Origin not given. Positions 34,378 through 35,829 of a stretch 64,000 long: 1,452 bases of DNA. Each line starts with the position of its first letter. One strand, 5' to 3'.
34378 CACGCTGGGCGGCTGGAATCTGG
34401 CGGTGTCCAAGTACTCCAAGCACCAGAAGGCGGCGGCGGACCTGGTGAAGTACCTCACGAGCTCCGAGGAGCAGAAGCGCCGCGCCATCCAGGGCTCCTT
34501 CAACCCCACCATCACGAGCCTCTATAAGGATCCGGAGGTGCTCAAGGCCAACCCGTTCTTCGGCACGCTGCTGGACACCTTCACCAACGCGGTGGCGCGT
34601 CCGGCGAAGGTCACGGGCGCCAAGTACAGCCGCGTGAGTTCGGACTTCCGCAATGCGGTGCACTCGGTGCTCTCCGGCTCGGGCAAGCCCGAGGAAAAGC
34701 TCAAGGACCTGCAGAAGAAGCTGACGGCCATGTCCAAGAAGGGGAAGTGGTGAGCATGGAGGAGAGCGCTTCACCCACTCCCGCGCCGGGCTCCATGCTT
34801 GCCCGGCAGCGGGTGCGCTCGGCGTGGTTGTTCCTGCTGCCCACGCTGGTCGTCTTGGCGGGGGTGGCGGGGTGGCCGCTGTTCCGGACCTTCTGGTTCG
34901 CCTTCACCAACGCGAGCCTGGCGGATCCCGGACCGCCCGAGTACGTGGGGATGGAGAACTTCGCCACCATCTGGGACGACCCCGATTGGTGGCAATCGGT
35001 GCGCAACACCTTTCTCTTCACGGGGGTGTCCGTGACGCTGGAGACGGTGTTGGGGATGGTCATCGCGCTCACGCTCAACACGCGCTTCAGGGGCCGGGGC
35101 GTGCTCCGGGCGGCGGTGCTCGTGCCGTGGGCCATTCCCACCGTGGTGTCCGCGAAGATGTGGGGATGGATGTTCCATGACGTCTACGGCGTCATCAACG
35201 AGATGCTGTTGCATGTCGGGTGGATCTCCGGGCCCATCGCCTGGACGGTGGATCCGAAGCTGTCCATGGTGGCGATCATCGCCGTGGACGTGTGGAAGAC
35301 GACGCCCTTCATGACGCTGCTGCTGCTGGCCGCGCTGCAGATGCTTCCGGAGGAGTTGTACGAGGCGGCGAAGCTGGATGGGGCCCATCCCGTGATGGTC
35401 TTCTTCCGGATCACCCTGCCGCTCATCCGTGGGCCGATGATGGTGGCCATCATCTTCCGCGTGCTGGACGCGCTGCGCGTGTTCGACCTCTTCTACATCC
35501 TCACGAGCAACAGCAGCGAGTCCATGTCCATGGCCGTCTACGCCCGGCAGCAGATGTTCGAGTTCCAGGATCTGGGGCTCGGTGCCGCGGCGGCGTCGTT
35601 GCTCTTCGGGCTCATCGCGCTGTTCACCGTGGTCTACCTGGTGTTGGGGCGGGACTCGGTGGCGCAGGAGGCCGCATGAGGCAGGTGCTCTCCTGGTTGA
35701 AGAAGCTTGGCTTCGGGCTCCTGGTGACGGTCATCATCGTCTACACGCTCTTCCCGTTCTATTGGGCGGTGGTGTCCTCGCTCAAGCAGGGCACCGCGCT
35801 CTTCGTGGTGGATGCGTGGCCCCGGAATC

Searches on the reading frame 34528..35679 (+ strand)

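Call 10: search_protein_families(library=pfam, proteins=[window:34528-35679:+])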
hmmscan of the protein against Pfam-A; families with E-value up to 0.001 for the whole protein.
window:34528-35679:+ (383 aa): 1 family
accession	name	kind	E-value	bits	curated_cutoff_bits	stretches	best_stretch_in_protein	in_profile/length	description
PF00528.27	BPD_transp_1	-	1.4e-18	67.7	26.4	1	173-373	2-178/184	Binding-protein-dependent transport system inner membrane component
